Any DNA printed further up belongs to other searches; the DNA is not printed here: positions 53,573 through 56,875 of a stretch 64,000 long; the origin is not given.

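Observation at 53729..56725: Solitary 1000-aa nuclease-like / N6-adenine-MTase / specificity fusion with an unplaceable N-terminal third: candidate uncharacterised defence enzyme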

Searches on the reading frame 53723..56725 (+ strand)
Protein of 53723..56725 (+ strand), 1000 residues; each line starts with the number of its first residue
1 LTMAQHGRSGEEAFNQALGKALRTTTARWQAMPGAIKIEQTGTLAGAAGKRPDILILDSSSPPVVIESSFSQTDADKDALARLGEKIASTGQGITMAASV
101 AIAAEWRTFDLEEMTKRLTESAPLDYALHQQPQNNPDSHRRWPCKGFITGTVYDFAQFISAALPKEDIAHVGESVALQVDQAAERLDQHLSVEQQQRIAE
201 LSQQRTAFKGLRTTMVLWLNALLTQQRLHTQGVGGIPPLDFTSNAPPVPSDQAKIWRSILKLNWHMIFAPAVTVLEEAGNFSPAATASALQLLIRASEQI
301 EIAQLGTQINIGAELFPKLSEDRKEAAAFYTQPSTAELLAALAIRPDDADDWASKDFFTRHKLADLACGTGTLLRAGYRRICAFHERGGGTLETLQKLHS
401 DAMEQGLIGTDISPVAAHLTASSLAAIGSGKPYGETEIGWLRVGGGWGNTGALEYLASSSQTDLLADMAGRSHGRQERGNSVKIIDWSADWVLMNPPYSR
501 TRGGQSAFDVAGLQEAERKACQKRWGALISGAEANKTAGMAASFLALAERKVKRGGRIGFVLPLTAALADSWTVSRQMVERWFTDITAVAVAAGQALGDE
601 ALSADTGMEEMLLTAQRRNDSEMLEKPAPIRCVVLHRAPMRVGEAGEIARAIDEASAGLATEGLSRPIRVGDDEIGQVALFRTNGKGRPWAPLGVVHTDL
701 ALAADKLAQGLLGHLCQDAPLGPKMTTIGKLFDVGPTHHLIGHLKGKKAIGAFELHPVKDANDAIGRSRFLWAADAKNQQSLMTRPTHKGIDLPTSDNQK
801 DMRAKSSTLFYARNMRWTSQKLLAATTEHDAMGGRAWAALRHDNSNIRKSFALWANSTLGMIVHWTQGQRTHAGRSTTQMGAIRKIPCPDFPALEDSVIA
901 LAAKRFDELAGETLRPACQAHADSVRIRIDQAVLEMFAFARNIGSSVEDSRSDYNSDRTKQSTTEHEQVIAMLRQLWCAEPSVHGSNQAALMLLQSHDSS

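Call 3: search_protein_families(library=pfam, proteins=[window:53723-56725:+], max_evalue=1)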
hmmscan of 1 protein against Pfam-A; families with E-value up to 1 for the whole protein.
window:53723-56725:+ (1000 aa): 2 families
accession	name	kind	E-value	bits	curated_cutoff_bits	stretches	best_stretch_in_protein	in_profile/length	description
PF02384.22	N6_Mtase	-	0.053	13.3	20.4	0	486-563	123-184/311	N-6 DNA Methylase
PF14384.12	BrnA_antitoxin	-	0.44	11.4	26.1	1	890-937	1-49/68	BrnA antitoxin of type II toxin-antitoxin system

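Call 4: search_protein_families(library=padloc, proteins=[window:53723-56725:+], max_evalue=1)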
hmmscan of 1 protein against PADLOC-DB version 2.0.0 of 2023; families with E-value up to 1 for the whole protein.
window:53723-56725:+ (1000 aa): 3 families
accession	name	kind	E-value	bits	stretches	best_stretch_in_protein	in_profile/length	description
PDLC03623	REase_MTase_IIG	-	1e-05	21.6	1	319-424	295-391/1022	Type IIG restriction enzyme-methyltransferase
PDLC03029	MTase_I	-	0.0029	14.1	1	315-384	164-231/661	Type I methyltransferase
PDLC04134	mad2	-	0.009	12.9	1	307-580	249-414/492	mads_2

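Call 5: search_protein_families(library=ncbifam, proteins=[window:53723-56725:+], max_evalue=1)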
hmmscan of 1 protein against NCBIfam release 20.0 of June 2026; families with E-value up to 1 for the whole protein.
window:53723-56725:+ (1000 aa): 1 family
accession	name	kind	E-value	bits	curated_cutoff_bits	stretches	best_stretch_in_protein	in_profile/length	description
NF001658.0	PRK00423.1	subfamily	0.081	12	384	1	93-131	40-78/312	transcription initiation factor IIB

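Call 6: search_solved_structures(query=window:53723-56725:+, max_evalue=1, show_alignments=2)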
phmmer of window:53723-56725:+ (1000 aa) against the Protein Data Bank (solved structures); distinct sequences matched with E-value up to 1: 1.
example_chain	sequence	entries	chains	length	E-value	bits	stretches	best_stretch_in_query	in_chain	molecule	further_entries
9mtl_H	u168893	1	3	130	0.33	11.9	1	423-476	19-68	Heavy chain of Fab from porcine antibody 24-1G23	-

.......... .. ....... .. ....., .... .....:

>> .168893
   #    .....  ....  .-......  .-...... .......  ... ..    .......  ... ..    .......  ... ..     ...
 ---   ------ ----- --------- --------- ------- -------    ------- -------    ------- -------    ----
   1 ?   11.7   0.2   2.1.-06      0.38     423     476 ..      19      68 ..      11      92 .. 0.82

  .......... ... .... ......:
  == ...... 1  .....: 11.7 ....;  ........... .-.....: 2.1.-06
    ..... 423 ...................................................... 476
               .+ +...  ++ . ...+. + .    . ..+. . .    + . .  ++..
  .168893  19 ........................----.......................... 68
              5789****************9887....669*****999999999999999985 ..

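Call 7: find_homologous_proteins(query=window:53723-56725:+)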
Query window:53723-56725:+ (1000 aa): 615 proteins with E <= 0.001 among 8000 candidates; the best 120 are listed.
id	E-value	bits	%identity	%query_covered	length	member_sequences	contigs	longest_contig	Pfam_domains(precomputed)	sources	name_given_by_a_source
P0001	0.0e+0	2244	100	100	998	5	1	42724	-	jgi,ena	-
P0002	0.0e+0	1543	69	99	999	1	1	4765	-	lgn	-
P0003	0.0e+0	1207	58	99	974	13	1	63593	-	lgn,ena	-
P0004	0.0e+0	1183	57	100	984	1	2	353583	-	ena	-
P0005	0.0e+0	1182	57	100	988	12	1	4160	-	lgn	-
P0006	0.0e+0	1178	58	99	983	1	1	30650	-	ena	-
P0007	0.0e+0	1171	57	100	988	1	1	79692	-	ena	-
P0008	0.0e+0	1170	56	99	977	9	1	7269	-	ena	-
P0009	0.0e+0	1160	57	99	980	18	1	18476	-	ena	-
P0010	0.0e+0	1145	56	99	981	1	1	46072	-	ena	-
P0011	0.0e+0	1143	56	99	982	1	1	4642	-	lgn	-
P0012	0.0e+0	1138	57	100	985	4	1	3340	-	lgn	-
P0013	0.0e+0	1124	56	99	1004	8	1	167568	-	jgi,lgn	-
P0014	0.0e+0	1123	56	100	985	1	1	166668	-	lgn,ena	-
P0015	0.0e+0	1123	56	99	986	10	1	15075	-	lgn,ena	-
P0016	0.0e+0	1119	55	99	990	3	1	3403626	-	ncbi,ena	-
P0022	0.0e+0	1082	53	99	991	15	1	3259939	-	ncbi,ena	-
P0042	0.0e+0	1061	53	99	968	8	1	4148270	-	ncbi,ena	-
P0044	0.0e+0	1060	52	99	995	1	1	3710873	-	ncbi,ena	-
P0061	0.0e+0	1039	51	99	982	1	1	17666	PF02384.23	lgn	-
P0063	0.0e+0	1036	53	93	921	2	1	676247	PF02384.23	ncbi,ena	-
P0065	0.0e+0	1035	51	100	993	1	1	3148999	PF02384.23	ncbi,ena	-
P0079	5.5e-298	1009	52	98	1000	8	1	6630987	-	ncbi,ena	-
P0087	8.0e-296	1002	51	98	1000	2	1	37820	-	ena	-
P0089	3.5e-295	1000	51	98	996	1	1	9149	-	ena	-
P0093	2.0e-293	994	51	98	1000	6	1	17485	-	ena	-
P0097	1.7e-292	991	51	98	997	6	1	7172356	-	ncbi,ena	-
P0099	3.1e-292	990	51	98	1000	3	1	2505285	-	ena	-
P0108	2.4e-288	977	57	84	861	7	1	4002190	-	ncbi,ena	-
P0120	1.1e-283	962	50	99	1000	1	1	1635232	-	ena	-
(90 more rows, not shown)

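Call 8: search_dna_similar(query=window:53723-56725:+, collection=plasmids, mode=protein)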
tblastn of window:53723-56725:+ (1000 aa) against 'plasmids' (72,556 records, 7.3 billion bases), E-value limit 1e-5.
Records with a match: 8; places in all: 8; records where one place covers at least 80% of the query: 1.
Best place of each record, by identity: <60% 8.
By first word of the organism name: Dinoroseobacter 3; Nitrosospira 1; Aminobacter 1; Sulfuricystis 1; Methanothermobacter 1; Halorussus 1.
By predicted mobility (MOB-suite, as given by PLSDB): non-mobilizable 6; mobilizable 2.
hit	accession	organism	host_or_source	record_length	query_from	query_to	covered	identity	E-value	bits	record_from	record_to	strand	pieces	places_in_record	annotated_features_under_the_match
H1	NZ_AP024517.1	Nitrosospira sp. NRS527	Oryza sativa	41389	11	931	92%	29.0%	3e-91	327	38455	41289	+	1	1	none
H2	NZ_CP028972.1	Aminobacter sp. MSH1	Soil,Dichlobenil-treated soil sampled ...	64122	162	933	77%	23.4%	2e-34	151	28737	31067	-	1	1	N-6 DNA methylase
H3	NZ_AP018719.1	Sulfuricystis multivorans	-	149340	220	933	71%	24.3%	1e-30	139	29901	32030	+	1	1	hypothetical protein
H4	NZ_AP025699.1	Methanothermobacter tenebrarum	-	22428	167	636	47%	25.1%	1e-15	91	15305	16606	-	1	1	N-6 DNA methylase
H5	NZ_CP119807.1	Halorussus lipolyticus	cell culture,coastal saline-alkali land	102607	212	617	41%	24.4%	9e-13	81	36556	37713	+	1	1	N-6 DNA methylase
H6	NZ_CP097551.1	Dinoroseobacter shibae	Alexandrium ostenfeldii,pure culture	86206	771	934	16%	29.7%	2e-10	73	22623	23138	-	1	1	hypothetical protein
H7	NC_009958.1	Dinoroseobacter shibae DFL 12 = DSM 16493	-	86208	771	934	16%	29.7%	2e-10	73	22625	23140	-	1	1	hypothetical protein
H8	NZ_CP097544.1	Dinoroseobacter shibae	Prorocentrum lima,pure culture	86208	771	934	16%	29.7%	2e-10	73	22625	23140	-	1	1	hypothetical protein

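Call 13: find_encoding_contigs(protein=P0016, flank=8000, max_places=2)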
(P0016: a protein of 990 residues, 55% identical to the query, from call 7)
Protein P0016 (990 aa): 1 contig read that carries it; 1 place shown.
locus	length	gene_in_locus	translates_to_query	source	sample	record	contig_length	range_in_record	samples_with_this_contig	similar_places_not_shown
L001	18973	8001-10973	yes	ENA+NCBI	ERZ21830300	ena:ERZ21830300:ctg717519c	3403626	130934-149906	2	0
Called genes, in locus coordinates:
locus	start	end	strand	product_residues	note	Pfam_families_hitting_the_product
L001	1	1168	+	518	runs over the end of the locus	PF01059:Oxidored_q5_N (weak), PF00361:Proton_antipo_M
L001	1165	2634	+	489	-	PF00361:Proton_antipo_M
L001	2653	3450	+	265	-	PF03099:BPL_LplA_LipB, PF16917:BPL_LplA_LipB_2, PF02237:BPL_C (weak)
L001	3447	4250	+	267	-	PF03309:Pan_kinase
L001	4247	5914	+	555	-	PF00753:Lactamase_B, PF12706:Lactamase_B_2, PF22505:RNase_J_b_CASP, PF07521:RMMBL, PF17770:RNase_J_C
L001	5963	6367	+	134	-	PF00903:Glyoxalase, PF13468:Glyoxalase_3 (weak), PF13669:Glyoxalase_4, PF18029:Glyoxalase_6 (weak)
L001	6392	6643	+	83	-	PF07330:DUF1467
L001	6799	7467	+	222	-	-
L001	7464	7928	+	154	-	PF01850:PIN, PF13470:PIN_3 (weak)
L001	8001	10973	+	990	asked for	-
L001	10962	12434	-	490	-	PF01555:N6_N4_Mtase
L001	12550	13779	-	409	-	PF02771:Acyl-CoA_dh_N, PF02770:Acyl-CoA_dh_M, PF00441:Acyl-CoA_dh_1, PF08028:Acyl-CoA_dh_2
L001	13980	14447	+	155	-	PF02502:LacAB_rpiB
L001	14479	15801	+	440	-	PF00464:SHMT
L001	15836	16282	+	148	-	PF22811:Zn_ribbon_NrdR, PF03477:ATP-cone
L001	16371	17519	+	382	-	PF00383:dCMP_cyt_deam_1, PF14437:MafB19-deam, PF01872:RibD_C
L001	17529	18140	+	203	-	PF00677:Lum_binding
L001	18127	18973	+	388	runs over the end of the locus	PF00926:DHBP_synthase, PF00925:GTP_cyclohydro2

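Call 14: find_encoding_contigs(protein=P0022, flank=8000, max_places=2)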
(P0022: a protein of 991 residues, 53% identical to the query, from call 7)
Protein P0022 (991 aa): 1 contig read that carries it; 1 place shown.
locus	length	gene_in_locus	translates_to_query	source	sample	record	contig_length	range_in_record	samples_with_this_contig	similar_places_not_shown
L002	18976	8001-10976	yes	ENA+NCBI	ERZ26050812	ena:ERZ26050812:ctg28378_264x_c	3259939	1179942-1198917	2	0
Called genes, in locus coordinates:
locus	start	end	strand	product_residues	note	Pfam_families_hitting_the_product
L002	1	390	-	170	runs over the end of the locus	PF00583:Acetyltransf_1, PF13673:Acetyltransf_10, PF13508:Acetyltransf_7, PF08445:FR47 (weak)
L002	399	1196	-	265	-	PF00378:ECH_1, PF16113:ECH_2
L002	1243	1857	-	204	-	PF03352:Adenine_glyco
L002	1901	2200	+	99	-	-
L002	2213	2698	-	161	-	-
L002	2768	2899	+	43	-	-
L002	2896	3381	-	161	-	-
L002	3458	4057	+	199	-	PF01121:CoaE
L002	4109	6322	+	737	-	PF02515:CoA_transf_3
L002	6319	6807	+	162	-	-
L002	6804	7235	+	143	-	PF01850:PIN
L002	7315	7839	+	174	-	-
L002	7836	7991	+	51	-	-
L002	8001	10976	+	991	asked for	-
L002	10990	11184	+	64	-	PF10049:DUF2283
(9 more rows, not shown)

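Call 15: find_encoding_contigs(protein=P0097, flank=8000, max_places=2)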
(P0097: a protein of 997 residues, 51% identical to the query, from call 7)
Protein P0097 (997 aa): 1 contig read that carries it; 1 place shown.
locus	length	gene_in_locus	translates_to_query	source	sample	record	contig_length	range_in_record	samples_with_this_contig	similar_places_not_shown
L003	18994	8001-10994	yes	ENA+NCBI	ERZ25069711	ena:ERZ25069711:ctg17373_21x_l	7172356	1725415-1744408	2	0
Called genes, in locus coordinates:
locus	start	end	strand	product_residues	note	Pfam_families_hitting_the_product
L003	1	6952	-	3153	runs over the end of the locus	PF00041:fn3, PF00041:fn3, PF00028:Cadherin, PF00041:fn3, PF16656:Pur_ac_phosph_N, PF00041:fn3, PF00041:fn3, PF00028:Cadherin, +30 more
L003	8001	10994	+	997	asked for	-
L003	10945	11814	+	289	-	PF00005:ABC_tran, PF13304:AAA_21 (faint)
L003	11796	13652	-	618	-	PF01541:GIY-YIG (weak), PF24348:DUF7508 (weak), PF27096:UvrC_M, PF02151:UVR (weak), PF22920:UvrC_RNaseH, PF08459:UvrC_RNaseH_dom, PF14520:HHH_5 (weak)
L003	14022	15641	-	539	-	PF00118:Cpn60_TCP1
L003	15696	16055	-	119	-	PF00166:Cpn10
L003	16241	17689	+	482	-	PF00884:Sulfatase, PF01663:Phosphodiest, PF16347:SGSH_C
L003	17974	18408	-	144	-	PF01850:PIN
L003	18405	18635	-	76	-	-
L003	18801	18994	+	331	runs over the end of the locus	PF12760:Zn_ribbon_IS1595, PF12762:DDE_Tnp_IS1595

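Call 20: find_encoding_contigs(protein=P0001, flank=10000, max_places=3)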
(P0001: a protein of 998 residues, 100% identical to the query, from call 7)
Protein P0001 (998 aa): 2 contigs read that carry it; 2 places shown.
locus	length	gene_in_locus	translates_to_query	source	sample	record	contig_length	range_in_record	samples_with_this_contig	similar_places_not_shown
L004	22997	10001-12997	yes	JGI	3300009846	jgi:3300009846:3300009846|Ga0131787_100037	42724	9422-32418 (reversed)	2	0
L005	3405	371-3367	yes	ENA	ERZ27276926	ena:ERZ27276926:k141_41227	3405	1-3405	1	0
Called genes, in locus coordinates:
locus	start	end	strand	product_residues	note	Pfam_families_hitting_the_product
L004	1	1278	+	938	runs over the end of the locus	PF00133:tRNA-synt_1, PF09334:tRNA-synt_1g (faint), PF13603:tRNA-synt_1_2 (weak), PF08264:Anticodon_1, PF10458:Val_tRNA-synt_C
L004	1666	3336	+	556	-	PF02384:N6_Mtase, PF07669:Eco57I, PF22837:M_Eco57I_C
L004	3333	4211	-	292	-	-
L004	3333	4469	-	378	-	PF13091:PLDc_2 (weak)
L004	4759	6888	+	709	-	PF02775:TPP_enzyme_C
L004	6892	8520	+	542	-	PF01558:POR, PF20169:DUF6537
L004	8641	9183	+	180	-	PF02600:DsbB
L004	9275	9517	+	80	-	-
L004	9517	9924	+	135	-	PF01850:PIN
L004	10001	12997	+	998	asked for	-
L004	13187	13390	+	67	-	PF15919:HicB_lk_antitox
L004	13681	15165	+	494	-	PF00875:DNA_photolyase, PF03441:FAD_binding_7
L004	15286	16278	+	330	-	PF08240:ADH_N, PF00107:ADH_zinc_N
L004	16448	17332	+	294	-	PF00106:adh_short, PF08659:KR (weak), PF13561:adh_short_C2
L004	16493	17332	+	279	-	PF00106:adh_short, PF08659:KR (weak), PF13561:adh_short_C2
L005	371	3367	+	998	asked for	-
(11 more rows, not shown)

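Call 21: find_encoding_contigs(protein=P0044, flank=8000, max_places=2)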
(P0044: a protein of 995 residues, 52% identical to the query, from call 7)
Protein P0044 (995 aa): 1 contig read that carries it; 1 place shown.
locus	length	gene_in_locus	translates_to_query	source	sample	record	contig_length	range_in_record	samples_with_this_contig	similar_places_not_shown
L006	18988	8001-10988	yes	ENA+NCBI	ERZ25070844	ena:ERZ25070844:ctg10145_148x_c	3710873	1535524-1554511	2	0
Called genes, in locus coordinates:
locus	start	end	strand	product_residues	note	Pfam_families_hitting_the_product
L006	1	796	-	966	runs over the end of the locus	PF13620:CarboxypepD_reg, PF13715:CarbopepD_reg_2, PF07715:Plug, PF00593:TonB_dep_Rec_b-barrel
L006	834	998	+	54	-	-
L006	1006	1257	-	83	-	-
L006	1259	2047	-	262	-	PF01503:PRA-PH (faint), PF03819:MazG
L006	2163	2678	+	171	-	PF00436:SSB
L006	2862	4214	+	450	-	PF00209:SNF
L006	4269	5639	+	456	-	PF01595:CNNM, PF00571:CBS, PF03471:CorC_HlyC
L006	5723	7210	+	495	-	PF13230:GATase_4 (weak), PF13522:GATase_6, PF13537:GATase_7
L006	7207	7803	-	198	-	PF12893:Lumazine_bd_2 (weak)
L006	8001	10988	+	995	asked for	-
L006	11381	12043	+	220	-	PF03544:TonB_C (faint)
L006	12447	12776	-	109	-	PF22600:MTPAP-like_central, PF01909:NTP_transf_2 (weak)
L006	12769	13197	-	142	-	PF08780:NTase_sub_bind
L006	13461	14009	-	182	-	PF01288:HPPK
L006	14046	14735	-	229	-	PF00834:Ribul_P_3_epim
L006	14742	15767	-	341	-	PF00146:NADHdh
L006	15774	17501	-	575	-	PF00111:Fer2 (weak), PF13510:Fer2_4 (weak), PF10588:NADH-G_4Fe-4S_3, PF22117:Fer4_Nqo3, PF22151:Fer4_NDSU1, PF00384:Molybdopterin (weak)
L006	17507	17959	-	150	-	PF16267:DUF4920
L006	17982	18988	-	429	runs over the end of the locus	PF01512:Complex1_51K, PF10531:SLBB, PF22461:SLBB_2, PF10589:NADH_4Fe-4S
